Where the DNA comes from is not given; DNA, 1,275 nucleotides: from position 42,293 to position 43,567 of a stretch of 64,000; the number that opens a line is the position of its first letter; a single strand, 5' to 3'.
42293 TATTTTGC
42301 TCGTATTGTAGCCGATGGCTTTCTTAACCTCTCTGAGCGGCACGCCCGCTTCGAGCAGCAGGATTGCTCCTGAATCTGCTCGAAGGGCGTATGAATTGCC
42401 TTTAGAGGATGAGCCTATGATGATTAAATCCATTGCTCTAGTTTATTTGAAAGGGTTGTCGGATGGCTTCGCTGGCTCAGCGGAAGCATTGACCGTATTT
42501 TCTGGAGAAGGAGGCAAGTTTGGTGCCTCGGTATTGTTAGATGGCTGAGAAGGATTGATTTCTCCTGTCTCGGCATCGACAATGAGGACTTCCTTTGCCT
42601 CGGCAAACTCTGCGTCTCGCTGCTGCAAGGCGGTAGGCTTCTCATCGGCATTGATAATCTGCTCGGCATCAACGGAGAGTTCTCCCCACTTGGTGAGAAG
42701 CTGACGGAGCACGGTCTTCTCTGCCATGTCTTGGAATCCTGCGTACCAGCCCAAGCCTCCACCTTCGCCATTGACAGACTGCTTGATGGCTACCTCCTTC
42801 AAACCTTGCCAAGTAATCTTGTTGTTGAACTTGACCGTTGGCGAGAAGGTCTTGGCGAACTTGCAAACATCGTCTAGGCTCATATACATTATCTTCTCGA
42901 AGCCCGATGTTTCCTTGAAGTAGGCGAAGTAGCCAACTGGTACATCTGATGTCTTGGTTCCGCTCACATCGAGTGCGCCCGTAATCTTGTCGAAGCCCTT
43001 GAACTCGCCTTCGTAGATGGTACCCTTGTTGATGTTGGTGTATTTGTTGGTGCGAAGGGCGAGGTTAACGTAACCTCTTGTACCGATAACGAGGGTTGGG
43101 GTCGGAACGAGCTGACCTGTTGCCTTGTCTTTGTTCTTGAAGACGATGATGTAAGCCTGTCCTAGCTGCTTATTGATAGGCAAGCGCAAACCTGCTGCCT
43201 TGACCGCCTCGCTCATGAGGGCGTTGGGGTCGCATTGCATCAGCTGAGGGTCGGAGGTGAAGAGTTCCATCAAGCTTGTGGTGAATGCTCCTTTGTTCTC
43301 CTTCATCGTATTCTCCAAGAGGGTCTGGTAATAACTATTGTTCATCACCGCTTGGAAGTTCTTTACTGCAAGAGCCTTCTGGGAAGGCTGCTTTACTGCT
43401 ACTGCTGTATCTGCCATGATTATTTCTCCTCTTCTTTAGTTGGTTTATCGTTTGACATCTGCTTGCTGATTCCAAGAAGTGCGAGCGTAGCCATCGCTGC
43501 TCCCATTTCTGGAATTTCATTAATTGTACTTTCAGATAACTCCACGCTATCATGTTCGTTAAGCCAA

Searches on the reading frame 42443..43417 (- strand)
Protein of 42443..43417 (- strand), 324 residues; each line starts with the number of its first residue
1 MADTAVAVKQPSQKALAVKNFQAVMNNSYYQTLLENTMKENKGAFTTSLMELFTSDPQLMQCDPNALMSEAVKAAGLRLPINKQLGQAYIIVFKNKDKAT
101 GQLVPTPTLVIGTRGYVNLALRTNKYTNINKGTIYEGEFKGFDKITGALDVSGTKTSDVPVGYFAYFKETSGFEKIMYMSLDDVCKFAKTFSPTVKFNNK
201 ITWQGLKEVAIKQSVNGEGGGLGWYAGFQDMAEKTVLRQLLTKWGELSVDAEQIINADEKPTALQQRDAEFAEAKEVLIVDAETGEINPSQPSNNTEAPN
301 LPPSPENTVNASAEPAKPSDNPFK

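Call 62: search_protein_families(library=pfam, proteins=[window:42443-43417:-], max_evalue=0.001)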
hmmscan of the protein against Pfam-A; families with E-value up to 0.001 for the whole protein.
window:42443-43417:- (324 aa): 1 family
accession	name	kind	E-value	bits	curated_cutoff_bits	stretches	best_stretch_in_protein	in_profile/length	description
PF03837.19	RecT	-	4.5e-30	105.1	24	1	44-264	2-191/198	RecT family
